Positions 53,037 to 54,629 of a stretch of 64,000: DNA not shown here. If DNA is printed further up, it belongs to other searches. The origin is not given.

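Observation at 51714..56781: kdsB-nnr operon continues into two membrane FHA-domain proteins with CxxC...CxC zinc ribbons and no kinase or phosphatase partner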

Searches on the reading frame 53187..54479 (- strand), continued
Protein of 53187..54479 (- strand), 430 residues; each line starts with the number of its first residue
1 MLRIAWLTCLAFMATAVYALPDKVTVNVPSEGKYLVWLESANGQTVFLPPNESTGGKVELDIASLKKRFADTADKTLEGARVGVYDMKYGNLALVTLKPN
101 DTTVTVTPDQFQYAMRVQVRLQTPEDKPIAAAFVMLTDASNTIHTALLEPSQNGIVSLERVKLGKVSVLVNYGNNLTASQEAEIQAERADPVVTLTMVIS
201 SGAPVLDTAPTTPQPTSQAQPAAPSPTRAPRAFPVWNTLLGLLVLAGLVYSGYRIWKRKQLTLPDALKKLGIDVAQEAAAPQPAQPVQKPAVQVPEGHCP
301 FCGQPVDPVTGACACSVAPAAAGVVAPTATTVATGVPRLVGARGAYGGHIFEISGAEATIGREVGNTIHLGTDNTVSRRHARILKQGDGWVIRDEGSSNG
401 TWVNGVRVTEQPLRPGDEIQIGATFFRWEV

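Call 19: find_encoding_contigs(protein=P0089, flank=8000, max_places=1)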
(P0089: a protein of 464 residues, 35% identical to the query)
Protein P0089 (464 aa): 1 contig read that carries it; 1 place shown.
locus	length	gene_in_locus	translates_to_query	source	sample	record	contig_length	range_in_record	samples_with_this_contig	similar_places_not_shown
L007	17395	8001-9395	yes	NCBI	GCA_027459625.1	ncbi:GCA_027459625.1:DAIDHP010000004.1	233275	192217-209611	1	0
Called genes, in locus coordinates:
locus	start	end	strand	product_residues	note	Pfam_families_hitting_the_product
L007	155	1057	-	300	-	PF03446:NAD_binding_2, PF03807:F420_oxidored, PF14833:NAD_binding_11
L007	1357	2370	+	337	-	PF00044:Gp_dh_N, PF02800:Gp_dh_C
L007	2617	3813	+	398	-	PF00162:PGK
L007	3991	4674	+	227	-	PF01027:Bax1-I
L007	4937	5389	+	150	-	PF02566:OsmC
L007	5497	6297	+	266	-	PF00121:TIM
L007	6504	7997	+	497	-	PF03853:YjeF_N, PF01256:Carb_kinase, PF02110:HK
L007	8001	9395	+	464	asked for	PF16697:Yop-YscD_cpl, PF00498:FHA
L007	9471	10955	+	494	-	PF16697:Yop-YscD_cpl, PF00498:FHA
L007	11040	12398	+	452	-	PF00092:VWA, PF13768:VWA_3, PF13519:VWA_2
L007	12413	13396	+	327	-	PF16697:Yop-YscD_cpl, PF00498:FHA, PF16697:Yop-YscD_cpl, PF00498:FHA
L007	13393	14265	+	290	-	PF00481:PP2C, PF13672:PP2C_2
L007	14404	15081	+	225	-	PF01885:PTS_2-RNA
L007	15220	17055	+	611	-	PF00069:Pkinase, PF07714:PK_Tyr_Ser-Thr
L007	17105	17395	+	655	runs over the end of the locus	PF03717:PBP_dimer, PF00905:Transpeptidase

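Call 20: find_encoding_contigs(protein=P0046, flank=8000, max_places=1)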
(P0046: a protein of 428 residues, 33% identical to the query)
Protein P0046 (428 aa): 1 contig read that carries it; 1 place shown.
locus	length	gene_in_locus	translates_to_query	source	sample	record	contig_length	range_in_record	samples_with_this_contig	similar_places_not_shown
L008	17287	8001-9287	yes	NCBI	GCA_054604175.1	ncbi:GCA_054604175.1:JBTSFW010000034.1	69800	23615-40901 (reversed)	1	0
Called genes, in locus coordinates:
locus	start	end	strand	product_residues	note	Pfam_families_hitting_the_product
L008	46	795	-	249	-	PF07963:N_methyl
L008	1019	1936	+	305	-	PF00892:EamA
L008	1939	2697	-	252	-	PF00106:adh_short, PF23441:SDR, PF01370:Epimerase (weak), PF08659:KR, PF13561:adh_short_C2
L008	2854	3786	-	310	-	PF00890:FAD_binding_2 (faint), PF01266:DAO (faint), PF01946:Thi4 (faint), PF03486:HI0933_like (faint), PF07992:Pyr_redox_2, PF12831:FAD_oxidored (faint), PF13738:Pyr_redox_3, PF00070:Pyr_redox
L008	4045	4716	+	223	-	PF00085:Thioredoxin (faint), PF23357:DUF7088 (faint), PF00462:Glutaredoxin (weak), PF13192:Thioredoxin_3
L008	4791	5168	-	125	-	PF03965:Penicillinase_R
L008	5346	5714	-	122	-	PF01740:STAS, PF13466:STAS_2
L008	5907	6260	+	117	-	PF01648:ACPS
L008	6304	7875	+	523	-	PF03853:YjeF_N, PF01256:Carb_kinase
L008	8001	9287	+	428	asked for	PF16697:Yop-YscD_cpl, PF00498:FHA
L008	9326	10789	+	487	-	PF16697:Yop-YscD_cpl, PF00498:FHA, PF16697:Yop-YscD_cpl, PF00498:FHA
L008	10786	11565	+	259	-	PF01209:Ubie_methyltran, PF13489:Methyltransf_23, PF13847:Methyltransf_31, PF08241:Methyltransf_11, PF08242:Methyltransf_12, PF13649:Methyltransf_25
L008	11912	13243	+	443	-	PF00092:VWA, PF13519:VWA_2, PF13768:VWA_3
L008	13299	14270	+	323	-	PF16697:Yop-YscD_cpl, PF00498:FHA, PF16697:Yop-YscD_cpl, PF00498:FHA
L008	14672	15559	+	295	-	PF00481:PP2C, PF13672:PP2C_2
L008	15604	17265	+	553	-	PF00069:Pkinase, PF01636:APH (faint), PF07714:PK_Tyr_Ser-Thr, PF03109:ABC1 (weak), PF13428:TPR_14 (faint), PF25575:TPR_BSK1_C (faint), PF13414:TPR_11, PF14559:TPR_19 (weak), +5 more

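Call 24: find_related_loci(query=A1, collection=genome_contigs, flank=10000)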
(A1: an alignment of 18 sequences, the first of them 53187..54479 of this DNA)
Query A1 (430 aa) in genome_contigs; peptide patterns used: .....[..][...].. (x = any residue, [..] = any of these).
600 stretches matched a pattern (row limit reached: there are more); 581 encode a relative of the query (tblastn E <= 1e-3); the best 80 are kept; 80 distinct loci.
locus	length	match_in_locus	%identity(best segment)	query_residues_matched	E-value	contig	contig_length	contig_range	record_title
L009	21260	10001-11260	35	4-429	5e-63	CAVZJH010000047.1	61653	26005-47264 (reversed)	MAG: uncultured bacterium isolate MFD01112.bin.2.12 genome assembly, contig: contig_2243, whole genome shotgun sequence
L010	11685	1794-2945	33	26-430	5e-59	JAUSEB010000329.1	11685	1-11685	MAG: Armatimonadota bacterium isolate E14_maxbin.151 E14_k141_1086354, whole genome shotgun sequence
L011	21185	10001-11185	33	25-429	2e-57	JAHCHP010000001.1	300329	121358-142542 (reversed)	MAG: Fimbriimonadia bacterium isolate TGS_ARM5 ARM5_1, whole genome shotgun sequence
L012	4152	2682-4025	34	1-430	8e-56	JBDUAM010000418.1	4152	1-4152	MAG: Chthonomonadales bacterium isolate cluster4_bin.191 NODE_97883_length_4152_cov_4.513058, whole genome shotgun seque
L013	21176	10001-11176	35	24-429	1e-49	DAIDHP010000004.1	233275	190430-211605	MAG TPA_asm: Chthonomonadales bacterium isolate clean347 NODE_4_length_233275_cov_8.596953, whole genome shotgun sequenc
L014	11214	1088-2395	28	23-429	9e-37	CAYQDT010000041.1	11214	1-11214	MAG TPA_asm: uncultured bacterium isolate SRP272529_co1_252 genome assembly, contig: NODE_10543_length_11214_cov_3.99677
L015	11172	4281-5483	29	21-429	2e-31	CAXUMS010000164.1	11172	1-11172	MAG TPA_asm: uncultured Armatimonadaceae bacterium isolate public_SRR11456914_metawrap_bin.15 genome assembly, contig: p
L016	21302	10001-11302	28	1-430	1e-28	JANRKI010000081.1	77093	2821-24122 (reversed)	MAG: Fimbriimonadaceae bacterium isolate bins.324 k141_2509253, whole genome shotgun sequence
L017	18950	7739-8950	28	23-429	4e-31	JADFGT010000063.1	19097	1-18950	MAG: Armatimonadota bacterium isolate B31T1B5 B31T1B5_NODE2568, whole genome shotgun sequence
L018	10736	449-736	51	337-429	2e-24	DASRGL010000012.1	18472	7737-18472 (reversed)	MAG TPA_asm: Chthonomonadaceae bacterium isolate SMAG_U10057 k141_2139130, whole genome shotgun sequence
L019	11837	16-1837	43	235-429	7e-30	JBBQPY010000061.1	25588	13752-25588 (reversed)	MAG: Chthonomonadales bacterium isolate Co_metawrap_1542 Cmw_1542_k141_4051606_length_25588_cov_9.9986, whole genome sho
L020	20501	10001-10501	35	250-430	1e-21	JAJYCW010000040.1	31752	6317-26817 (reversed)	MAG: bacterium isolate BP9.bin74 NODE_2318_length_31752_cov_1.382767, whole genome shotgun sequence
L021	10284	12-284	51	338-429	2e-21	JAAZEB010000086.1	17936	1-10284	MAG: Armatimonadota bacterium isolate AS09scLD_256 81159_AS09, whole genome shotgun sequence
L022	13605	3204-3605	40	277-424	2e-17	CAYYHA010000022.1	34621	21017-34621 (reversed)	MAG TPA_asm: uncultured Myxococcia bacterium isolate SRP162660_co1_4 genome assembly, contig: NODE_298_length_34621_cov_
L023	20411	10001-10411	42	286-422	2e-17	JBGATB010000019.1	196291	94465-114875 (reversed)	MAG: Myxococcaceae bacterium isolate MAG_AAO_H10.6 AAOH10-6_opera_contig_349, whole genome shotgun sequence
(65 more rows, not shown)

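Call 28: find_homologous_proteins(query=A2, max_evalue=1e-20)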
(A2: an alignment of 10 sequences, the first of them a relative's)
Query A2 (10 sequences) (456 aa, profile of the alignment): 1275 proteins with E <= 1e-20 among 8000 candidates; the best 120 are listed.
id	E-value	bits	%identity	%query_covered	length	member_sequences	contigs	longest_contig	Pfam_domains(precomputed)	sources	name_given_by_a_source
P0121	2.5e-233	793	70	99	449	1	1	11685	PF13768.13,PF00092.35,PF13519.13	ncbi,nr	ncbi:MAG: VWA domain-containing protein [Armatimonadota bacterium]|nr:VWA domain-containing protein 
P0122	3.1e-233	793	100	100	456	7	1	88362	PF13768.13,PF00092.35,PF13519.13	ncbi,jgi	-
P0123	1.8e-231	787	99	100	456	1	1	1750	PF13768.13,PF00092.35,PF13519.13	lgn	-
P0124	2.5e-231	787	60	97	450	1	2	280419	PF13768.13,PF00092.35,PF13519.13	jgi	-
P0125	3.4e-230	783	99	100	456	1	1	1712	PF13768.13,PF00092.35,PF13519.13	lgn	-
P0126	8.4e-229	778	62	99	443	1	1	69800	PF13768.13,PF00092.35,PF13519.13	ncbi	ncbi:MAG: vWA domain-containing protein [Armatimonadota bacterium]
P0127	5.2e-227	773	62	96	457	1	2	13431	PF13768.13,PF00092.35,PF13519.13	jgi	jgi:Ca-activated chloride channel homolog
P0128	1.2e-226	771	64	99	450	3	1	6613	PF13768.13,PF00092.35,PF13519.13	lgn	-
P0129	2.2e-226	770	62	92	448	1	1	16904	PF13768.13,PF00092.35,PF13519.13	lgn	-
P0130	2.4e-226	770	70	99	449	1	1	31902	PF13768.13,PF00092.35,PF13519.13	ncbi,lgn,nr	ncbi:MAG: VWA domain-containing protein [Armatimonadota bacterium]|nr:VWA domain-containing protein 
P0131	3.1e-226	770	69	99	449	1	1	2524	PF13768.13,PF00092.35,PF13519.13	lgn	-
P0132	6.1e-226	769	69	99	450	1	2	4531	PF13768.13,PF00092.35,PF13519.13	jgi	jgi:Ca-activated chloride channel homolog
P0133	6.7e-226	769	70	99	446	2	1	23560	PF13768.13,PF00092.35,PF13519.13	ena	-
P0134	7.6e-226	769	61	98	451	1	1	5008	PF13768.13,PF00092.35,PF13519.13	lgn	-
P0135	9.6e-226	768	64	94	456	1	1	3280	PF13768.13,PF00092.35,PF13519.13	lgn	-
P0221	3.4e-218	743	63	94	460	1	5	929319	PF13768.13,PF00092.35,PF13519.13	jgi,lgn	jgi:Ca-activated chloride channel family protein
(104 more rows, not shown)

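Call 29: find_encoding_contigs(protein=P0007, flank=10000, max_places=1)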
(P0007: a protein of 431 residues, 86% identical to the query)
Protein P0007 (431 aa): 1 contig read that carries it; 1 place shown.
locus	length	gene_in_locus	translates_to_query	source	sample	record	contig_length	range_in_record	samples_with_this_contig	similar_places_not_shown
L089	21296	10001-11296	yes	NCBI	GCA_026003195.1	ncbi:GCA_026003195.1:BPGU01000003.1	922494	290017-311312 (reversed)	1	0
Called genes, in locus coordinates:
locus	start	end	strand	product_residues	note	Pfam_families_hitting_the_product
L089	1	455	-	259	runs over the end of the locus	PF01261:AP_endonuc_2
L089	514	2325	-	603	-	PF05401:NodS (weak), PF08241:Methyltransf_11 (weak), PF08242:Methyltransf_12, PF13649:Methyltransf_25 (weak)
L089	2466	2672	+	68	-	-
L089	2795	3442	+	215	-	PF04542:Sigma70_r2, PF08281:Sigma70_r4_2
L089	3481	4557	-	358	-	PF00730:HhH-GPD, PF00633:HHH (weak), PF00293:NUDIX (weak), PF14815:NUDIX_4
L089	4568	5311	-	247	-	-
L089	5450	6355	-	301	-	PF00892:EamA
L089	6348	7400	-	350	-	PF01571:GCV_T, PF08669:GCV_T_C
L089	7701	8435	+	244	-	PF02348:CTP_transf_3, PF12804:NTP_transf_3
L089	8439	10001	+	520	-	PF03853:YjeF_N, PF01256:Carb_kinase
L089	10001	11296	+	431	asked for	PF16697:Yop-YscD_cpl, PF00498:FHA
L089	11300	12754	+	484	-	PF16697:Yop-YscD_cpl, PF00498:FHA, PF16697:Yop-YscD_cpl, PF00498:FHA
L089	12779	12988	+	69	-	PF23434:DUF7120 (weak)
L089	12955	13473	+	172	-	PF11848:DUF3368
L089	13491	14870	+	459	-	PF01565:FAD_binding_4, PF02913:FAD-oxidase_C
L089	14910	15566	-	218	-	PF07963:N_methyl (weak)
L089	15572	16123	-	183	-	-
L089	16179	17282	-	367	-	PF07638:Sigma70_ECF (weak), PF08281:Sigma70_r4_2, PF00196:GerE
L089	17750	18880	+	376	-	-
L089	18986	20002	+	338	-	PF00356:LacI, PF00532:Peripla_BP_1, PF13407:Peripla_BP_4 (weak), PF13377:Peripla_BP_3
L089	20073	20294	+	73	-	-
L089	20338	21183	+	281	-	PF07963:N_methyl, PF07596:SBP_bac_10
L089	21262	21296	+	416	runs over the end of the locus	PF10091:Glycoamylase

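Call 30: find_encoding_contigs(protein=P0026, flank=10000, max_places=1)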
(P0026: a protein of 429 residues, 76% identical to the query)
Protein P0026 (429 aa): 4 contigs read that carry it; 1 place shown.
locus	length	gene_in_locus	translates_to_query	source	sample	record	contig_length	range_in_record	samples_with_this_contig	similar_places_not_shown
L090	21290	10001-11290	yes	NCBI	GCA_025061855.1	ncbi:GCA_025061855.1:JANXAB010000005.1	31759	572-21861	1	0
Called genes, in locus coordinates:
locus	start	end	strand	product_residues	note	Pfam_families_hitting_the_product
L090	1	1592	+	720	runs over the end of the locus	?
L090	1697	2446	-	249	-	PF07963:N_methyl, PF07596:SBP_bac_10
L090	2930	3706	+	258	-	-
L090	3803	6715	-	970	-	-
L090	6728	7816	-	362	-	PF04230:PS_pyruv_trans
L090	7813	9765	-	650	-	PF18949:DUF5693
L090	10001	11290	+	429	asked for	PF16697:Yop-YscD_cpl, PF00498:FHA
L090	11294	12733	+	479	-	PF16697:Yop-YscD_cpl, PF00498:FHA, PF16697:Yop-YscD_cpl, PF00498:FHA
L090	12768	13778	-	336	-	PF02826:2-Hacid_dh_C (faint), PF01408:GFO_IDH_MocA, PF22725:GFO_IDH_MocA_C3, PF02894:GFO_IDH_MocA_C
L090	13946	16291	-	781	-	PF12729:4HB_MCP_1, PF00672:HAMP, PF00015:MCPsignal, PF13682:CZB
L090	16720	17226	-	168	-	PF13505:OMP_b-brl (weak)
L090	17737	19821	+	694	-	PF22842:Pel9A-like_beta_helix (faint), PF21231:GH141_M, PF05048:NosD (weak), PF13229:Beta_helix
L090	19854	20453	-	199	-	PF13521:AAA_28 (faint), PF02223:Thymidylate_kin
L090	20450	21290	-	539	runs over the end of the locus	PF19568:Spore_III_AA, PF25516:PTPase, PF01424:R3H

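Call 45: predict_structure(alignment_id=A1)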
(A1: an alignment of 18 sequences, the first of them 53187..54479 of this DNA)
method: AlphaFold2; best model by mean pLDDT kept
length: 430 residues; sequences in the alignment: 18
mean_pLDDT: 79.9   pTM: 0.47
mean pLDDT of the five models: 79.9, 79.5, 79.1, 77.9, 77.8
residues with pLDDT >= 90: 196; 70-90: 134; 50-70: 44; < 50: 56
segments of 3 or more residues with pLDDT < 50: 210-233, 275-290, 318-333
pLDDT, mean of each block of 10 residues (from residue 1): 72 61 90 91 84 84 84 81 95 91 92 96 91 95 92 91 97 89 94 92 68 34 34 63 88 79 63 48 41 70 79 61 34 70 92 93 94 93 92 93 94 95 94
secondary structure, 60 per line:
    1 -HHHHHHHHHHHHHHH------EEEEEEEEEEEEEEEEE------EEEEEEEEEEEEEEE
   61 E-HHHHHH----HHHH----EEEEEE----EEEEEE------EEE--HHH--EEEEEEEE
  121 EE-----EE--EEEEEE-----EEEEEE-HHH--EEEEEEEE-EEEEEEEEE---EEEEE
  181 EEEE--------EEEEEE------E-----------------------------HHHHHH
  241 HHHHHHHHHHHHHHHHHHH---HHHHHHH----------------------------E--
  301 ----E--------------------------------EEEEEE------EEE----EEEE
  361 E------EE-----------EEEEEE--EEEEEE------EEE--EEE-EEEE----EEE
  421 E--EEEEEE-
elements in order: H2-16 E23-39 E46-61 H63-68 H73-76 E81-86 E91-96 E103-105 E113-122 E132-137 E143-148 E155-162 E164-172 E176-184 E193-198 H235-259 H263-269 E338-343 E350-352 E357-361 E381-386 E389-394 E401-403 E406-408 E410-413 E418-421 E424-429

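Call 49: fold_search(model_id=the predicted structure, library=pdb)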
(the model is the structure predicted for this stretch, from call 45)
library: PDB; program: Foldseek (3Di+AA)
matches with E <= 10: 1413; with E <= 0.001: 137
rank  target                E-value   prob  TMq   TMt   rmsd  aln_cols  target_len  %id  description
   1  6i2p_E                6.7e-10  1.00  0.22  0.89   3.1       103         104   35  Crystal structure of the Mycobacterium tuberculosis PknB kinase domain (L33E mutant) in complex with its substrate Gar (released 2019-05-22)
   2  6i2p_D                8.9e-10  1.00  0.21  0.79   0.9        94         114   37  Crystal structure of the Mycobacterium tuberculosis PknB kinase domain (L33E mutant) in complex with its substrate Gar (released 2019-05-22)
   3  8p5x_G                2.3e-09  1.00  0.21  0.86   1.0        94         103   37  Single particle cryo-EM structure of the complex between Corynebacterium glutamicum homohexameric 2-oxoglutarate dehyd (released 2023-08-16)
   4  6i2q_B                2.7e-09  1.00  0.21  0.92   0.9        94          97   37  Crystal structure of the wild-type SucA domain of Mycobacterium smegmatis KGD (alpha-ketoglutarate decarboxylase), in  (released 2019-05-22)
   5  8p5r_G                2.8e-09  1.00  0.21  0.90   1.1        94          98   37  Crystal structure of full-length, homohexameric 2-oxoglutarate dehydrogenase KGD from Mycobacterium smegmatis in compl (released 2023-08-16)
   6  4qcj                  3.3e-09  1.00  0.21  0.88   1.1        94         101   38  Crystal Structure of OdhI from Corynebacterium glutamicum (released 2014-07-02)
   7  6i2r_B                4.7e-09  1.00  0.21  0.94   1.0        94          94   37  Crystal structure of the SucA domain of Mycobacterium smegmatis KGD (alpha-ketoglutarate decarboxylase), mutant R802A, (released 2019-05-22)
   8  3poa_A                5.2e-09  1.00  0.21  0.88   1.7        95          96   30  Structural and functional analysis of phosphothreonine-dependent FHA domain interactions (released 2011-01-26)
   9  7rj3_A                6.1e-09  1.00  0.21  0.86   0.8        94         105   37  Crystal Structure of the Forkhead Associated (FHA) Domain of the Glycogen Accumulation Regulator (GarA) from Mycobacte (released 2021-07-28)
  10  7rj3_C                1.4e-08  1.00  0.21  0.89   0.9        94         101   37  Crystal Structure of the Forkhead Associated (FHA) Domain of the Glycogen Accumulation Regulator (GarA) from Mycobacte (released 2021-07-28)
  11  2ff4_A                1.4e-08  1.00  0.21  0.23   1.5        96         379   33  Mycobacterium tuberculosis EmbR in complex with low affinity phosphopeptide (released 2006-01-24)
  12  2fez                  2.0e-08  1.00  0.20  0.24   1.5        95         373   34  Mycobacterium tuberculosis EmbR (released 2006-01-24)
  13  7rj3_B                3.1e-08  1.00  0.22  0.85   1.5        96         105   38  Crystal Structure of the Forkhead Associated (FHA) Domain of the Glycogen Accumulation Regulator (GarA) from Mycobacte (released 2021-07-28)
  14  6i2r_D                3.6e-08  1.00  0.21  0.95   1.0        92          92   38  Crystal structure of the SucA domain of Mycobacterium smegmatis KGD (alpha-ketoglutarate decarboxylase), mutant R802A, (released 2019-05-22)
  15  2ff4_B                4.0e-08  1.00  0.21  0.24   1.7        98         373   33  Mycobacterium tuberculosis EmbR in complex with low affinity phosphopeptide (released 2006-01-24)
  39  5a8i                  1.7e-06  1.00  0.20  0.71   2.6       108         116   22  Crystal structure of the FHA domain of ArnA from Sulfolobus acidocaldarius (released 2016-06-22)
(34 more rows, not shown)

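Call 50: search_protein_families(library=pfam, alignment_id=A1, max_evalue=1)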
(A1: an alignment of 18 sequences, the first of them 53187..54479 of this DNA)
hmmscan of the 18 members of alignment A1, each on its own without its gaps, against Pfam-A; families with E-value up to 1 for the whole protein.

A. member 1, window:53187-54479:- (430 aa): 4 families
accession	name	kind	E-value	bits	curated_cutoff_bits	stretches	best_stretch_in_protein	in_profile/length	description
PF00498.31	FHA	-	2.8e-19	69.8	20.7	1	359-422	2-67/67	FHA domain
PF16697.10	Yop-YscD_cpl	-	1.2e-13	51.6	33.2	1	343-427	4-89/94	Inner membrane component of T3SS, cytoplasmic domain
PF13620.12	CarboxypepD_reg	-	0.013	16.3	32.3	1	117-197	2-81/82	Carboxypeptidase regulatory-like domain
PF09850.14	DotU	-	0.14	12.3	27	1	216-256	164-205/205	Type VI secretion system protein DotU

B. families by the number of members that match (of 18 scanned): 20 families
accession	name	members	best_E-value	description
PF00498.31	FHA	18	4e-21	FHA domain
PF16697.10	Yop-YscD_cpl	18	4.9e-18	Inner membrane component of T3SS, cytoplasmic domain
PF13620.12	CarboxypepD_reg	12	6.3e-07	Carboxypeptidase regulatory-like domain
PF17802.7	SpaA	3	0.026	Prealbumin-like fold domain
PF15045.11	Clathrin_bdg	2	0.0089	Clathrin-binding box of Aftiphilin, vesicle trafficking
PF16640.11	Big_3_5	2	0.01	Bacterial Ig-like domain (group 3)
PF17789.7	MG4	2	0.036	Macroglobulin domain MG4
PF09850.14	DotU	2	0.14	Type VI secretion system protein DotU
PF10670.15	DUF4198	1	0.00098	Domain of unknown function (DUF4198)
PF07096.16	DUF1358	1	0.0027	Protein of unknown function (DUF1358)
PF01479.30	S4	1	0.013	S4 domain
PF20598.4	DUF6795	1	0.018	Domain of unknown function (DUF6795)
PF04151.21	PPC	1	0.041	Bacterial pre-peptidase C-terminal domain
PF02597.26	ThiS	1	0.14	ThiS family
PF13115.11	YtkA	1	0.14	YtkA-like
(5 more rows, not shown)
